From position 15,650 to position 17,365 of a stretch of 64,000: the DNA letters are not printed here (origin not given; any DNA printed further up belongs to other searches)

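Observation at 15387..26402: Orphan ACP-dependent lipid/polyketide-like gene cluster coupled to two B12-binding radical SAM enzymes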

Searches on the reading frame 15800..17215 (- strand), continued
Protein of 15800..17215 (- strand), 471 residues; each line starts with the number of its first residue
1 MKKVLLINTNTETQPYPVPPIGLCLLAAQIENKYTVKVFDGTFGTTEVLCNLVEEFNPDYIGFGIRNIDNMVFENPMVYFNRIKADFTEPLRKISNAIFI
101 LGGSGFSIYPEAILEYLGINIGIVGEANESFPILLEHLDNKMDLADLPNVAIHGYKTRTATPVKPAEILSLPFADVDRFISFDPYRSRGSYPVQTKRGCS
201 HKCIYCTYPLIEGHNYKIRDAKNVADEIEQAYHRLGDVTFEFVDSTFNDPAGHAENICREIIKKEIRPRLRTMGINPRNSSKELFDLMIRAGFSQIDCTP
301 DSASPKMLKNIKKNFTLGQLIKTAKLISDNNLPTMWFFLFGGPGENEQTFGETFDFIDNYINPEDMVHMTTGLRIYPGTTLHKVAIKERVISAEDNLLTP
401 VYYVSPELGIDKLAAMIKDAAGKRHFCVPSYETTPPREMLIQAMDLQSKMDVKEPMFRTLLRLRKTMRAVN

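Call 65: search_protein_families(library=ncbifam, proteins=[L007:15387-16946:-, L001:17195-18604:-, L007:1942-3492:-, L007:261-1949:-, L007:7323-8522:-, L007:19856-20242:-, L001:15846-16859:+, L001:18632-19696:-, L001:10001-11419:+], max_evalue=0.00001)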
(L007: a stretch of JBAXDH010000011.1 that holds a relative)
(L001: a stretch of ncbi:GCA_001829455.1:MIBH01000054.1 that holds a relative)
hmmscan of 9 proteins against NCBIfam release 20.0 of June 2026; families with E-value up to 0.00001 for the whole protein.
L007:15387-16946:- (519 aa): 17 families
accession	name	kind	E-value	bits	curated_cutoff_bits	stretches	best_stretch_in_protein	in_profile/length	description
TIGR03471.1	HpnJ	equivalog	1.4e-28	100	577.6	1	179-409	198-433/472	hopanoid biosynthesis associated radical SAM protein HpnJ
TIGR02026.1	BchE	equivalog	1.4e-24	86.8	481.35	1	179-411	195-430/497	magnesium-protoporphyrin IX monomethyl ester anaerobic oxidative cyclase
TIGR04479.1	bcpD_PhpK_rSAM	subfamily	2.4e-23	82.3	600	1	178-340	241-405/504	PhpK family radical SAM P-methyltransferase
NF038361.1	rSAM_Sden_1168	equivalog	7.6e-22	77.5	575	1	180-368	284-475/560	Sden_1168 family B12-binding radical SAM P-methyltransferase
NF050148.1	rSAM_ApyD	equivalog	2.7e-21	75.6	750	1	180-366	201-393/645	RiPP biosynthesis radical SAM protein ApyD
TIGR04013.1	B12_SAM_MJ_1487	hypoth_equivalog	1.5e-20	73.4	251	1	79-361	46-352/382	TIGR04013 family B12-binding domain/radical SAM domain-containing protein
TIGR04072.2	rSAM_ladder_B12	equivalog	3.3e-15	55.6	360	1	103-299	98-306/443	lipid biosynthesis B12-binding/radical SAM protein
TIGR04367.1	HpnR_B12_rSAM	equivalog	1.1e-14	53.9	650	1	104-365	91-372/490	hopanoid C-3 methylase HpnR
TIGR04014.1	B12_SAM_MJ_0865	equivalog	2.2e-14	53.1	360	1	177-218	159-200/434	methyl-coenzyme M reductase glutamine C-methyltransferase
TIGR04295.1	B12_rSAM_oligo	hypoth_equivalog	8e-14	51.1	400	1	180-296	202-315/422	TIGR04295 family B12-binding domain-containing radical SAM protein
NF033070.1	rSAM_AprD4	equivalog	3.7e-13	49.2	500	1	179-371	197-395/456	AprD4 family radical SAM diol-dehydratase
NF045585.1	rSAM_slr0320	equivalog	1.1e-09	37.4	775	1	115-283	177-348/511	photosystem II high light acclimation radical SAM protein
NF040546.1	rSAM_CUAEP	equivalog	6.9e-09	34.9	500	1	47-346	17-347/468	CUAEP/CCAEP-tail radical SAM (seleno)protein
TIGR00089.1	TIGR00089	subfamily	2.7e-08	33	251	0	105-220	70-181/429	MiaB/RimO family radical SAM methylthiotransferase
TIGR04385.1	B12_rSAM_cofa1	equivalog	3e-08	33.3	450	1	175-303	192-325/438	B12 lower ligand biosynthesis radical SAM protein BzaD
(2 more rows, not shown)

L001:17195-18604:- (469 aa): 11 families
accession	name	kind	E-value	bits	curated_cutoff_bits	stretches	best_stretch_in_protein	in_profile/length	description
TIGR04072.2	rSAM_ladder_B12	equivalog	6e-17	61.4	360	1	72-384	85-382/443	lipid biosynthesis B12-binding/radical SAM protein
TIGR04014.1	B12_SAM_MJ_0865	equivalog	2.4e-15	56.3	360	1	71-379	55-363/434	methyl-coenzyme M reductase glutamine C-methyltransferase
TIGR04013.1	B12_SAM_MJ_1487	hypoth_equivalog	8.6e-15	54.5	251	1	52-213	38-191/382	TIGR04013 family B12-binding domain/radical SAM domain-containing protein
TIGR03471.1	HpnJ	equivalog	1.1e-13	50.9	577.6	1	167-437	193-449/472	hopanoid biosynthesis associated radical SAM protein HpnJ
NF038361.1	rSAM_Sden_1168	equivalog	1.9e-12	46.6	575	1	172-380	281-479/560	Sden_1168 family B12-binding radical SAM P-methyltransferase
TIGR04367.1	HpnR_B12_rSAM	equivalog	2.9e-09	36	650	1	26-294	22-303/490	hopanoid C-3 methylase HpnR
NF045585.1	rSAM_slr0320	equivalog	7.4e-09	34.6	775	1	100-372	157-435/511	photosystem II high light acclimation radical SAM protein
TIGR04295.1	B12_rSAM_oligo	hypoth_equivalog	4.8e-08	32.1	400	1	77-242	94-265/422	TIGR04295 family B12-binding domain-containing radical SAM protein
TIGR04385.1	B12_rSAM_cofa1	equivalog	2e-07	30.6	450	1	86-219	101-241/438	B12 lower ligand biosynthesis radical SAM protein BzaD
TIGR02026.1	BchE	equivalog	5.9e-07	28.7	481.35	1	179-391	200-404/497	magnesium-protoporphyrin IX monomethyl ester anaerobic oxidative cyclase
NF050148.1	rSAM_ApyD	equivalog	6.7e-07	28.1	750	1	76-287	93-309/645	RiPP biosynthesis radical SAM protein ApyD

L007:1942-3492:- (516 aa): 14 families
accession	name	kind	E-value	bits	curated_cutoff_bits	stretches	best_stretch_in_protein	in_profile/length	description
TIGR02733.1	desat_CrtD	equivalog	2.5e-30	105.6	549.7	2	227-502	222-487/492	C-3',4' desaturase CrtD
TIGR02730.1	carot_isom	equivalog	3e-27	95.6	586.9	1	21-494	1-479/493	carotenoid isomerase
TIGR02734.1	crtI_fam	subfamily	5.6e-19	68.2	238.1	1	23-328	1-311/504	phytoene desaturase family protein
NF058655.1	CrtID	equivalog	2.7e-16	59.5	640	1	23-147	1-123/478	bifunctional phytoene desaturase/3,4-desaturase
NF045689.1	BCarotKetCrtO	equivalog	9e-16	57.5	1000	1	18-61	1-44/563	beta-carotene ketolase CrtO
NF045637.1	carotdesatCrtDProt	equivalog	9e-15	54.2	580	1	23-72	1-50/485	1-hydroxycarotenoid 3,4-desaturase CrtD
NF005560.0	PRK07233.1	equivalog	9e-12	44.5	252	1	23-75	3-55/435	hypothetical protein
NF042421.1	hydcarot_desat_CrtD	equivalog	1.6e-11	43.3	500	1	23-73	4-54/487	1-hydroxycarotenoid 3,4-desaturase CrtD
TIGR03467.1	HpnE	equivalog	4.5e-09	36.1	283.05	1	23-100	1-78/430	hydroxysqualene dehydroxylase HpnE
TIGR00292.1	TIGR00292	equivalog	2.6e-08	33.4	148.3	1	6-58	8-59/254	sulfide-dependent adenosine diphosphate thiazole synthase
NF005548.0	PRK07208.1-4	equivalog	1.3e-07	30.6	389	1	20-74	3-57/488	hypothetical protein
NF005545.0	PRK07208.1-1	equivalog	1.6e-07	30.1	451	1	19-75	6-63/504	hypothetical protein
TIGR00562.1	proto_IX_ox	equivalog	9.7e-07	27.7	97.85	1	21-75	3-59/470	protoporphyrinogen oxidase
TIGR00275.1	TIGR00275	subfamily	1.5e-06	27.3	183.8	0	23-57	1-35/401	aminoacetone oxidase family FAD-binding enzyme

L007:261-1949:- (562 aa): 1 family
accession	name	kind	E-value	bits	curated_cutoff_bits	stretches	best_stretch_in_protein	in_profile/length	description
NF040521.1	C45_proenzyme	subfamily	1.5e-66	224.9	85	1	79-420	1-311/313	C45 family autoproteolytic acyltransferase/hydrolase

L007:7323-8522:- (399 aa): 6 families
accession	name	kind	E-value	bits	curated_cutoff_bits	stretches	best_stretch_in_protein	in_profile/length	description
TIGR04182.1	glyco_TIGR04182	equivalog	4.4e-19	69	325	1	20-228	2-206/293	S-layer glycoprotein N-glycosyltransferase AglJ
NF058614.1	PPMAGASynPpgS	equivalog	1.9e-15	56.9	370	1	21-171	3-157/226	polyprenyl-phospho-N-acetylgalactosaminyl synthase PpgS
NF041391.1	DPhHxTase_Halo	equivalog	3.6e-12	45.7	375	1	26-210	3-182/213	dolichyl-phosphate hexose transferase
TIGR03937.1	PgaC_IcaA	equivalog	3.8e-09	36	422.3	1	20-104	47-135/407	poly-beta-1,6-N-acetyl-D-glucosamine synthase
NF047382.1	T4SS_eff_BspA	equivalog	1.5e-06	28.1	300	1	244-398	18-172/179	type IV secretion system effector BspA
NF007482.0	PRK10073.1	equivalog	9.6e-06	24.8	423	0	19-118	7-109/334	glycosyltransferase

L007:19856-20242:- (128 aa): 3 families
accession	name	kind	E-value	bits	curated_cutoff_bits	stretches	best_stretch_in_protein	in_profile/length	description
TIGR01750.1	fabZ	equivalog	3.4e-08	33.4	155.15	1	24-90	31-107/141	3-hydroxyacyl-ACP dehydratase FabZ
NF000582.1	PRK00006.1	equivalog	2.5e-07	30.7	113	1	24-82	30-86/137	3-hydroxyacyl-ACP dehydratase FabZ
NF009667.0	PRK13188.1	equivalog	1.3e-06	27.4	465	1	29-58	355-384/464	bifunctional UDP-3-O-[3-hydroxymyristoyl] N-acetylglucosamine deacetylase/3-hydroxyacyl-ACP dehydratase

L001:15846-16859:+ (337 aa): 1 family
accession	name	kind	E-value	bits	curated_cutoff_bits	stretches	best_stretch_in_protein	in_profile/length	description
NF053550.1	DarH_acyl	equivalog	1.7e-92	310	300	1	6-329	2-324/325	BtrH-related acyltransferase DarH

L001:18632-19696:- (354 aa): 4 families
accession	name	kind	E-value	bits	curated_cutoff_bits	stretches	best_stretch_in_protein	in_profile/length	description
TIGR02716.1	C20_methyl_CrtF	equivalog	1.1e-14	54.2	276.1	1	171-332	140-299/306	bacteriochlorophyllide d C-20 methyltransferase BchU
NF053543.1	FlxJ_fam_MTase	equivalog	5e-14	52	560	1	44-315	32-311/352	FlxJ family methyltransferase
NF043040.1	corrin_prot_MT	hypoth_equivalog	9.9e-09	34.9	180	1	146-340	7-204/216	corrinoid protein-associated methyltransferase CpaM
TIGR04543.1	ketoArg_3Met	equivalog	7.3e-08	31.9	425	0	177-255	145-228/336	2-ketoarginine methyltransferase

L001:10001-11419:+ (472 aa): 17 families
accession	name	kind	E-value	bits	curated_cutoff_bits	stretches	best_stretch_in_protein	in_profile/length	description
TIGR04072.2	rSAM_ladder_B12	equivalog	6.4e-93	311.8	360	1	3-435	1-424/443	lipid biosynthesis B12-binding/radical SAM protein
TIGR04385.1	B12_rSAM_cofa1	equivalog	5.8e-51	174.1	450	1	16-399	16-409/438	B12 lower ligand biosynthesis radical SAM protein BzaD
TIGR04428.1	B12_rSAM_trp_MT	equivalog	1e-37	129.8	500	2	178-383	204-420/558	tryptophan 2-C-methyltransferase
TIGR04479.1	bcpD_PhpK_rSAM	subfamily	1.9e-21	76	600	1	112-358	164-408/504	PhpK family radical SAM P-methyltransferase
TIGR03471.1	HpnJ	equivalog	2e-19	69.8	577.6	1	186-392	194-395/472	hopanoid biosynthesis associated radical SAM protein HpnJ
TIGR04013.1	B12_SAM_MJ_1487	hypoth_equivalog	1.1e-18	67.3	251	1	88-229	63-191/382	TIGR04013 family B12-binding domain/radical SAM domain-containing protein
NF033070.1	rSAM_AprD4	equivalog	5.1e-18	65.2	500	1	188-391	195-397/456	AprD4 family radical SAM diol-dehydratase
NF045585.1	rSAM_slr0320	equivalog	1.9e-17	63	775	1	92-398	134-451/511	photosystem II high light acclimation radical SAM protein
TIGR02026.1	BchE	equivalog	1.2e-15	57.4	481.35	1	18-356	20-362/497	magnesium-protoporphyrin IX monomethyl ester anaerobic oxidative cyclase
TIGR04014.1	B12_SAM_MJ_0865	equivalog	1.1e-14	54.1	360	1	81-228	54-199/434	methyl-coenzyme M reductase glutamine C-methyltransferase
TIGR03975.1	rSAM_ocin_1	subfamily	2.3e-13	49.5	281.85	1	114-356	177-427/606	RiPP maturation radical SAM C-methyltransferase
NF050148.1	rSAM_ApyD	equivalog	5.2e-13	48.3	750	1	93-381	100-390/645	RiPP biosynthesis radical SAM protein ApyD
TIGR04367.1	HpnR_B12_rSAM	equivalog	2e-12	46.4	650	1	19-268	21-261/490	hopanoid C-3 methylase HpnR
NF038361.1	rSAM_Sden_1168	equivalog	3.2e-12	45.8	575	1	18-392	83-481/560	Sden_1168 family B12-binding radical SAM P-methyltransferase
TIGR04295.1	B12_rSAM_oligo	hypoth_equivalog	2.8e-09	36.2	400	1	36-328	42-330/422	TIGR04295 family B12-binding domain-containing radical SAM protein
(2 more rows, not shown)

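Call 67: predict_structure(alignment_id=A1)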
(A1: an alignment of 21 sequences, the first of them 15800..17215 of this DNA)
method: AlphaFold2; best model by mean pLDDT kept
length: 471 residues; sequences in the alignment: 21
mean_pLDDT: 91.4   pTM: 0.89
mean pLDDT of the five models: 91.4, 90.6, 87.1, 86.2, 86.1
residues with pLDDT >= 90: 325; 70-90: 138; 50-70: 8; < 50: 0
segments of 3 or more residues with pLDDT < 50: none
pLDDT, mean of each block of 10 residues (from residue 1): 96 84 93 97 96 98 92 83 95 97 92 93 89 95 90 82 70 88 85 89 84 87 96 91 90 97 94 94 97 95 96 95 97 95 96 98 95 92 95 89 94 96 93 82 86 84 84 54
secondary structure, 60 per line:
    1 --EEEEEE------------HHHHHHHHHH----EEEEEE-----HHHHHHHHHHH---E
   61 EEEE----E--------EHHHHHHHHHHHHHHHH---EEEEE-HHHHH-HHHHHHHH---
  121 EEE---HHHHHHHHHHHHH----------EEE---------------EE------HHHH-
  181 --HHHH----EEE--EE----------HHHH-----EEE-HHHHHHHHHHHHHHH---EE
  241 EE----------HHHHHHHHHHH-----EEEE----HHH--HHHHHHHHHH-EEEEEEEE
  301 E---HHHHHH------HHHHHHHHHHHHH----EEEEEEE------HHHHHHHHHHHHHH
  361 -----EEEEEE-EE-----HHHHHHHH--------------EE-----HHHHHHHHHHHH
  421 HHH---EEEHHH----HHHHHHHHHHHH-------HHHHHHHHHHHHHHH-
elements in order: E3-8 H21-30 E35-40 H46-56 E60-64 H79-94 E98-102 H104-108 H110-117 E121-123 H127-139 E150-152 H176-179 H183-186 E191-193 H208-211 E217-219 H221-235 E239-242 H253-263 E269-272 H282-291 E293-301 H305-310 H317-329 E334-340 H347-360 E366-371 H380-387 H409-423 E427-429 H437-448 H456-470

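Call 70: search_protein_families(library=ncbifam, proteins=[L001:13018-14289:+, L001:14356-15366:+, L001:15382-15849:+, L001:16876-17154:+, L001:19699-20547:-, L084:8952-9566:+, L084:11914-12879:-, L007:3434-7387:-, L001:1618-2835:+], max_evalue=0.001)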
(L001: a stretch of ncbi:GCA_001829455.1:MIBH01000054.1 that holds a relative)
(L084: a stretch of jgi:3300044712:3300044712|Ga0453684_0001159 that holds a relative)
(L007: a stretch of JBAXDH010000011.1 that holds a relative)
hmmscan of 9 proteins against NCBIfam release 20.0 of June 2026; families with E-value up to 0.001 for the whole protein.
L001:13018-14289:+ (423 aa): 2 families
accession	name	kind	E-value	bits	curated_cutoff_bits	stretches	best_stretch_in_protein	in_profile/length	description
TIGR02037.1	degP_htrA_DO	subfamily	1.9e-06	27.1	416.2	1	173-377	246-411/434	Do family serine endopeptidase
NF041199.1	trx7_PDZ_seleno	equivalog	8.6e-05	21.6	300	1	201-264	335-390/390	Trx7/PDZ domain-containing (seleno)protein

L001:14356-15366:+ (336 aa): 0 families

L001:15382-15849:+ (155 aa): 2 families
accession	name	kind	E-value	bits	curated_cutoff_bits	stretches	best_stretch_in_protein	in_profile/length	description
NF053545.1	flexirubin_DarG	equivalog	4.6e-16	59.2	170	1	9-119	14-125/129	flexirubin biosynthesis protein DarG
NF053536.1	DarG_fam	subfamily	1.7e-15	57.4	70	1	10-119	14-124/131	DarG family dialkylresorcinol biosynthesis protein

L001:16876-17154:+ (92 aa): 12 families
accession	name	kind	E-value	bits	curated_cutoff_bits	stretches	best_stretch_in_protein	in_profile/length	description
NF006617.0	PRK09184.1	subfamily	3.9e-17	62.1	70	1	5-92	10-96/96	phosphopantetheine-binding protein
TIGR00517.1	acyl_carrier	equivalog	4.1e-09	36.2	70.45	1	9-89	4-76/77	acyl carrier protein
NF002148.0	PRK00982.1-2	subfamily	8.9e-09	35.1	71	1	8-86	4-74/79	acyl carrier protein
NF002149.0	PRK00982.1-3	equivalog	1.2e-08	34.7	106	1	8-73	3-62/78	acyl carrier protein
NF058660.1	cispen_ACP_AmcB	equivalog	2e-08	34.3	80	1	10-89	3-78/80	cispentacin biosynthesis acyl carrier protein AmcB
NF002151.0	PRK00982.1-5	equivalog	3.9e-08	33.3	92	1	9-88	4-75/78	acyl carrier protein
NF005480.0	PRK07081.1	equivalog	5.1e-07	29.5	72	1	11-86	3-73/83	acyl carrier protein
NF002147.0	PRK00982.1-1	equivalog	2e-06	27.6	84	1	24-89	20-80/83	acyl carrier protein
NF003757.0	PRK05350.1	equivalog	4.1e-06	26.9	65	1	12-70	10-62/83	acyl carrier protein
NF002150.0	PRK00982.1-4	subfamily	1.2e-05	25.4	66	1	8-87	5-76/80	acyl carrier protein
NF052616.1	ACP_for_OlsHI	equivalog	6.6e-05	23.2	130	1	10-90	5-81/83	ornithine lipid biosynthesis acyl carrier protein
NF040636.1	AcpM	exception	0.00021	21.3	146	1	25-87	19-76/93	meromycolate extension acyl carrier protein AcpM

L001:19699-20547:- (282 aa): 17 families
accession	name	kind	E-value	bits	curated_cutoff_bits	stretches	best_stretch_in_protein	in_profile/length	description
NF000801.0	PRK00055.1-3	equivalog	4.1e-11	42.5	252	1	19-104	2-88/307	ribonuclease Z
NF041257.1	GntH_guanitoxin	equivalog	2.4e-09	36.5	333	1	20-104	14-103/374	guanitoxin biosynthesis MBL fold metallo-hydrolase GntH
TIGR02651.1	RNase_Z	equivalog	3.8e-09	36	292.95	1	21-105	2-87/302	ribonuclease Z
NF002553.0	PRK02113.1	equivalog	6.1e-08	32.4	386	1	35-96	34-93/252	MBL fold metallo-hydrolase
NF000806.0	PRK00055.2-4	equivalog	2.7e-07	30.1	363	1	38-105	22-92/280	ribonuclease Z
NF033105.1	bla_subclass_B3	equivalog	2.9e-07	30.1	240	1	39-89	26-81/257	subclass B3 metallo-beta-lactamase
NF038231.1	MBL_Geo_Pelo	equivalog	8e-06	25.6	360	1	37-111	35-107/250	GPMC system MBL fold metallohydrolase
NF012229.1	bla_class_B_core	domain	3.2e-05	24.1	100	1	36-89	15-71/139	metallo-beta-lactamase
NF000456.2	blaMSI-1_fam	exception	6.9e-05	22.2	550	1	37-90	49-107/289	MSI-1 family subclass B3 metallo-beta-lactamase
NF047979.1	lactonase_AidB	equivalog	6.9e-05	22.2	360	1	49-87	64-111/271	AidB family quorum-quenching N-acyl homoserine lactonase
NF047919.1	lactonase_YtnP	equivalog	0.00028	20.2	425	1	57-177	87-211/274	YtnP family quorum-quenching lactonase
NF012140.0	blaBJP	exception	0.00028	19.8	600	1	57-89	81-113/294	BJP family subclass B3 metallo-beta-lactamase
NF000459.2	blaSPG-1_fam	exception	0.00049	19.3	550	1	40-90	55-110/285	SPG-1 family subclass B3 metallo-beta-lactamase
TIGR03413.1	GSH_gloB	equivalog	0.00061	19.2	200.8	1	46-89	21-63/248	hydroxyacylglutathione hydrolase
NF000805.0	PRK00055.2-3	equivalog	0.00063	19.1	416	1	31-89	17-75/307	ribonuclease Z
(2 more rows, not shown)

L084:8952-9566:+ (204 aa): 1 family
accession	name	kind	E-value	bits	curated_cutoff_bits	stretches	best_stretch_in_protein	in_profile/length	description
NF045993.1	MAG0130_MAG3770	subfamily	0.00075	19.4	85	1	52-162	16-122/140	MAG0130/MAG3770 family membrane protein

L084:11914-12879:- (321 aa): 0 families

L007:3434-7387:- (1317 aa): 13 families
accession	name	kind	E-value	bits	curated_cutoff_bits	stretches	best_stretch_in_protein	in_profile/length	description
TIGR03480.1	HpnN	hypoth_equivalog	1e-25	89.9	751.85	2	676-825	706-855/862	hopanoid biosynthesis associated RND transporter like protein HpnN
TIGR00921.1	2A067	subfamily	5.6e-23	80.9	351.9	2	657-827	167-344/733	hydrophobe/amphiphile efflux-3 (HAE3) family transporter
TIGR00530.1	AGP_acyltrn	subfamily_domain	2.3e-14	53.3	102.95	1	916-1025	15-129/130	1-acylglycerol-3-phosphate O-acyltransferase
NF045600.2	BstA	equivalog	2.3e-10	39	1400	1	216-369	207-364/903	sterol transporter cytoplasmic membrane protein BstA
TIGR00833.1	actII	subfamily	6.2e-10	38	874.7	2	223-433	109-329/910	MMPL family RND transporter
NF043040.1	corrin_prot_MT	hypoth_equivalog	1e-08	34.9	180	1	1122-1231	34-148/216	corrinoid protein-associated methyltransferase CpaM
TIGR01983.1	UbiG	equivalog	1.8e-08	34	102.95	1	1130-1240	50-161/228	bifunctional 2-polyprenyl-6-hydroxyphenol methylase/3-demethylubiquinol 3-O-methyltransferase UbiG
NF052374.1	HopndTporHpnN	equivalog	3.9e-08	31.9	1100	1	684-825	714-853/858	hopanoid transporter HpnN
TIGR00740.1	TIGR00740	equivalog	3e-07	30.3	193.3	1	1124-1232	48-161/239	carboxy-S-adenosyl-L-methionine synthase CmoA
NF010703.0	PRK14103.1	equivalog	6.7e-06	25.7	320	1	1132-1230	32-124/256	trans-aconitate 2-methyltransferase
NF005291.0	PRK06814.1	equivalog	3.6e-05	21.9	1349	1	840-1028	383-566/1140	acyl-[ACP]--phospholipid O-acyltransferase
NF002463.0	PRK01683.1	equivalog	4.3e-05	23.3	297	1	1131-1230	33-128/258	trans-aconitate 2-methyltransferase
TIGR02072.1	BioC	equivalog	0.00028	20.8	184.95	1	1131-1229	36-131/244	malonyl-ACP O-methyltransferase BioC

L001:1618-2835:+ (405 aa): 32 families (the best 25 are shown)
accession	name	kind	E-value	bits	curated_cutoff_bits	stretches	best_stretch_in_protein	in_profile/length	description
TIGR03150.1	fabF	equivalog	9.1e-135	449.4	493.75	1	5-403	2-407/407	beta-ketoacyl-ACP synthase II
NF005589.0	PRK07314.1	subfamily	2.1e-131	438.5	387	1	2-405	2-412/413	beta-ketoacyl-ACP synthase II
NF004970.0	PRK06333.1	subfamily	3.6e-116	388.5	525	1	2-405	2-422/424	beta-ketoacyl-ACP synthase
NF006274.0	PRK08439.1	equivalog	3.2e-105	352.2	621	1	5-404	3-405/406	beta-ketoacyl-ACP synthase II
NF005076.0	PRK06501.1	equivalog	2.4e-98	329.8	629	2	140-404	158-422/425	beta-ketoacyl-ACP synthase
NF006434.0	PRK08722.1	equivalog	3.9e-90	302.7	759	1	1-404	1-413/414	beta-ketoacyl-ACP synthase II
NF005916.1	PRK07910.1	equivalog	1.9e-81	274.1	560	1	5-405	13-418/418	KasA/KasB family beta-ketoacyl-ACP synthase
NF006587.0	PRK09116.1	equivalog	4.1e-80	269.5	470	1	5-404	3-406/408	beta-ketoacyl-ACP synthase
NF005935.0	PRK07967.1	equivalog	1.2e-76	258.2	630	1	5-405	3-404/406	beta-ketoacyl-ACP synthase I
NF006618.0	PRK09185.1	subfamily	5.3e-72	243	407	1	5-404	4-392/394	beta-ketoacyl-ACP synthase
NF004618.0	PRK05952.1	equivalog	1.9e-69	234.4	455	1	4-404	2-382/384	beta-ketoacyl-ACP synthase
NF005490.0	PRK07103.1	equivalog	9.6e-67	225.8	445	1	3-404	3-412/414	polyketide beta-ketoacyl:acyl carrier protein synthase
NF058662.1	cispenta_AmcF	equivalog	6.5e-63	213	325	1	5-403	1-368/369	cispentacin biosynthesis acyltransferase subunit AmcF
NF045894.1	PKS_plus_SDR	equivalog_domain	1.2e-43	149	1740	1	69-402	82-424/1515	type I polyketide synthase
NF040607.1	mycolic_Pks13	equivalog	4.9e-39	133.6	2100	1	122-405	236-526/1680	polyketide synthase Pks13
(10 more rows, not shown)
